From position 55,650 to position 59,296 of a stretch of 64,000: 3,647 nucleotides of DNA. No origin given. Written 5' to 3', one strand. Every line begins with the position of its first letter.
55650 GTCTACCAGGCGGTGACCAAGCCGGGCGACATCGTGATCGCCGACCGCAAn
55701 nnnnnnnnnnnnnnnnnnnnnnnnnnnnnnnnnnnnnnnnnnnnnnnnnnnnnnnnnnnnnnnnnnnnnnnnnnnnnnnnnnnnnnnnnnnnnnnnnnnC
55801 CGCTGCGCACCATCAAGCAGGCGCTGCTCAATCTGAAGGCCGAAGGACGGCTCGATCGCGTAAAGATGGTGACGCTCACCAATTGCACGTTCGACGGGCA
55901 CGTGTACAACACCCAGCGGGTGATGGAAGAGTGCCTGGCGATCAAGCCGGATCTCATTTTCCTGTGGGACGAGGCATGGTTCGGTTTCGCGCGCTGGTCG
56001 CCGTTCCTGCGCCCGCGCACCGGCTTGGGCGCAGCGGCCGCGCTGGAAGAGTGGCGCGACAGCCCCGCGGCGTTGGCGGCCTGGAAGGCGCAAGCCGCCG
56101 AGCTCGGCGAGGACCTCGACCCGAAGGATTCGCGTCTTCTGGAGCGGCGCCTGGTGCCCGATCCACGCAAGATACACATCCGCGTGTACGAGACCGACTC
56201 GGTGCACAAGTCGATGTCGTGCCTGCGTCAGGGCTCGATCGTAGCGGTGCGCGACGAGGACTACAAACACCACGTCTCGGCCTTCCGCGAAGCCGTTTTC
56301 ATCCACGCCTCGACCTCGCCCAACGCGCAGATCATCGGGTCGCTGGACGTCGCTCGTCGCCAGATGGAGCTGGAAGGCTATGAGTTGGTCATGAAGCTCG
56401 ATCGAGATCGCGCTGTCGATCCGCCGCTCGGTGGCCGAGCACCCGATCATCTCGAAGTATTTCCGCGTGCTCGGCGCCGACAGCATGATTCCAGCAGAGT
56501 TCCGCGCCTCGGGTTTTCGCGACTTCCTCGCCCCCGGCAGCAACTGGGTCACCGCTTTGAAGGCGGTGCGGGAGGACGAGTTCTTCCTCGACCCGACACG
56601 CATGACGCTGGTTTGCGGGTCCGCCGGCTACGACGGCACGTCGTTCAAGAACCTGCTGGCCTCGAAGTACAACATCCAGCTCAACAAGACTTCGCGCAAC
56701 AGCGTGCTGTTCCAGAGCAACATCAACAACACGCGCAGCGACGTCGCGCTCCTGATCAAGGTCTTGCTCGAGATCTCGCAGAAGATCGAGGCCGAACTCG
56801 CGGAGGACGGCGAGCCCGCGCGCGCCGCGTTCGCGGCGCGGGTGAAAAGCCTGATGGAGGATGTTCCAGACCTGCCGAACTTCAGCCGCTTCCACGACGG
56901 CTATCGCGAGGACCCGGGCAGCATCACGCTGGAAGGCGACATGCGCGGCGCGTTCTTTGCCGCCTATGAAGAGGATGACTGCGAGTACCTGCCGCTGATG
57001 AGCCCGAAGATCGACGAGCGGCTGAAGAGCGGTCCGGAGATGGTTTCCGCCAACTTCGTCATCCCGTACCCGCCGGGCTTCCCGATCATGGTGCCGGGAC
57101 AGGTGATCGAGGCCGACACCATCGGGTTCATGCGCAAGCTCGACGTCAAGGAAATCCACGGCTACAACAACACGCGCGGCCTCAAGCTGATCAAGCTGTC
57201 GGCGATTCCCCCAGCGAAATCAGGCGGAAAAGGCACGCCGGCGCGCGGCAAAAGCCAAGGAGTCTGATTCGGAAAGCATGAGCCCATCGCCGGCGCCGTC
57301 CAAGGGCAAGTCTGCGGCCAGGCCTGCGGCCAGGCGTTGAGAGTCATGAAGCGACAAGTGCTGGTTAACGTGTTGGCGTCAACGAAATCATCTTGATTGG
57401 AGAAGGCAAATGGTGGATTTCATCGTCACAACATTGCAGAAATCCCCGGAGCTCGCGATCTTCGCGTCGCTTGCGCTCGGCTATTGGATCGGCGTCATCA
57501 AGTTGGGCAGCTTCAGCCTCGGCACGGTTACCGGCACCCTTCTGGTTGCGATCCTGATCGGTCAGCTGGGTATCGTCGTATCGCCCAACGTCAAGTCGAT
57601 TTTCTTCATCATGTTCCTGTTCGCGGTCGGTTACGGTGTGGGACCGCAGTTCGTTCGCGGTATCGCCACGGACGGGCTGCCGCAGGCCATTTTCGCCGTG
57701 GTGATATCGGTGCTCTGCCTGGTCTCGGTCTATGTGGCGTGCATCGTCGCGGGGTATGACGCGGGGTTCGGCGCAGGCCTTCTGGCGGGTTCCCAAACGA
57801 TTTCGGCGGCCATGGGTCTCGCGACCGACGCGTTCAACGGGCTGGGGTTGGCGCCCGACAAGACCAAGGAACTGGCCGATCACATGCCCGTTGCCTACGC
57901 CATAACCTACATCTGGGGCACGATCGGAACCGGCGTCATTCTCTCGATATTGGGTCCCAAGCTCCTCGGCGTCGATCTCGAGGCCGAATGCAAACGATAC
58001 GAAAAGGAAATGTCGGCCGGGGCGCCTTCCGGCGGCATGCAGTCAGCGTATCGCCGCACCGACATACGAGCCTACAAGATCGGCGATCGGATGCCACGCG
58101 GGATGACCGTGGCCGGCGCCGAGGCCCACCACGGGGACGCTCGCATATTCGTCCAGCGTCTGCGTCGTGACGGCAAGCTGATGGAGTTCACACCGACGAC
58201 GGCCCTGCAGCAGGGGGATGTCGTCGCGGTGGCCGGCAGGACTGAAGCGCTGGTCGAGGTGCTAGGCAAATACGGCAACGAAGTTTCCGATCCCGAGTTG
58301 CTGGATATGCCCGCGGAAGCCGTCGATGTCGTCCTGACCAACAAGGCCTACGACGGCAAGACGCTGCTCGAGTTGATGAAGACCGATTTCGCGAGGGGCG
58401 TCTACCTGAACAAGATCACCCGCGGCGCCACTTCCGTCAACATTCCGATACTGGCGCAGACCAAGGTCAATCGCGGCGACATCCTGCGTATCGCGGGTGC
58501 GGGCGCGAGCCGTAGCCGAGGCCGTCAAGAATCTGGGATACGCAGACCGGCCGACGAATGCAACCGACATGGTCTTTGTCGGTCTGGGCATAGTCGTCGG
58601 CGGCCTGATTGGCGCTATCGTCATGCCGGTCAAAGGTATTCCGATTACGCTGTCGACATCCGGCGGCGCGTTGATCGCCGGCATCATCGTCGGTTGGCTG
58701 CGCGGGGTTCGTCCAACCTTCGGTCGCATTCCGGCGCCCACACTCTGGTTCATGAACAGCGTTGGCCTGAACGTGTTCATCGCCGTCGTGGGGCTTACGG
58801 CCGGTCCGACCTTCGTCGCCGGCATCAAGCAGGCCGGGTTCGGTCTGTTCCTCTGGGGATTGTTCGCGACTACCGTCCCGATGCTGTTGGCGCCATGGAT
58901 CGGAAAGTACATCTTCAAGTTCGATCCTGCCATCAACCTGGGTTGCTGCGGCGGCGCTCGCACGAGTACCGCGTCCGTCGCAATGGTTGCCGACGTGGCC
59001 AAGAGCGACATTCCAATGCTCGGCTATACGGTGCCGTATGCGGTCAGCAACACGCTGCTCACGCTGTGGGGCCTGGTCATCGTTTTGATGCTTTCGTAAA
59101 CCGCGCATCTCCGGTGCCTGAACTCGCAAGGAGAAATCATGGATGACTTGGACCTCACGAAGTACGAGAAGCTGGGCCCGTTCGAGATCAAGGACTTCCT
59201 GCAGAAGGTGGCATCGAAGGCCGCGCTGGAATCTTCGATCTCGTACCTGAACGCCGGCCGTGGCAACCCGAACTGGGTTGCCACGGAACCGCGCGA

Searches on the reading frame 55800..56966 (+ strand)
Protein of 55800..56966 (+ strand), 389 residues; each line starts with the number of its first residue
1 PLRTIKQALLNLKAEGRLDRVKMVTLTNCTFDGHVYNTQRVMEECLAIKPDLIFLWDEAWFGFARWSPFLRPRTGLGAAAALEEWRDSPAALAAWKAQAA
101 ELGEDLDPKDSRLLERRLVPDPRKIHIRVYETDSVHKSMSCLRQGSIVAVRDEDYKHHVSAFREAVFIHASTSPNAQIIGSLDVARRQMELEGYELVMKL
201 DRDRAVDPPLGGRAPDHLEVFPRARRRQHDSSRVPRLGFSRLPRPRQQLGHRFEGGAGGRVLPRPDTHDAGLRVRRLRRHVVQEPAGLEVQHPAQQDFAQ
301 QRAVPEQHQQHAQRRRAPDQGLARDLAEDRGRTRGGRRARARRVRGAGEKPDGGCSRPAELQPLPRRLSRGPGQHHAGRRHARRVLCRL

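Call 16: search_protein_families(library=pfam, proteins=[window:55800-56966:+], max_evalue=0.01)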
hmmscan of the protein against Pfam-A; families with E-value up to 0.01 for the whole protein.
window:55800-56966:+ (389 aa): 1 family
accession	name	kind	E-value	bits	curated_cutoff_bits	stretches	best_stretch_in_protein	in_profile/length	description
PF01276.26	OKR_DC_1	-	2.5e-18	66.5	27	2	128-193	231-296/417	Orn/Lys/Arg decarboxylase, major domain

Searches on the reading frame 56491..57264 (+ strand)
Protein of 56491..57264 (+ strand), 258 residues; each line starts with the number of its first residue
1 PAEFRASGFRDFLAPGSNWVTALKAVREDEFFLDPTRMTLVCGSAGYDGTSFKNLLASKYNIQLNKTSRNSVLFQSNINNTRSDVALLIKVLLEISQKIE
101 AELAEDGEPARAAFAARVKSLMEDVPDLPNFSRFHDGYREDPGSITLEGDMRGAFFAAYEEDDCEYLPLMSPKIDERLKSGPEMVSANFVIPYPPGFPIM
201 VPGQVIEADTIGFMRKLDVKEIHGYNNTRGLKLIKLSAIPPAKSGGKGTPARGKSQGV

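Call 16: search_protein_families(library=pfam, proteins=[window:56491-57264:+], max_evalue=0.01)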
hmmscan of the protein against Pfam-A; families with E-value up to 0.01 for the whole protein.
window:56491-57264:+ (258 aa): 1 family
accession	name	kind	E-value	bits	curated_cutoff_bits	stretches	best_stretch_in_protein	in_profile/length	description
PF03711.20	OKR_DC_1_C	-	0.00021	22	24.2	1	183-215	73-108/132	Orn/Lys/Arg decarboxylase, C-terminal domain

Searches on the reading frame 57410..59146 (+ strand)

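Call 55: search_protein_families(library=pfam, proteins=[window:57410-59146:+], max_evalue=0.00001)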
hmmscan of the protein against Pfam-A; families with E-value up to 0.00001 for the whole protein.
window:57410-59146:+ (578 aa): 2 families
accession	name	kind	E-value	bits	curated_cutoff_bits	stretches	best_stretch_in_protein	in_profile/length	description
PF06826.17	Asp-Al_Ex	-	4.9e-34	118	27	1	16-180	1-164/167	Predicted Permease Membrane Region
PF02080.26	TrkA_C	-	5.3e-09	36.3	27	0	231-281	14-63/71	TrkA-C domain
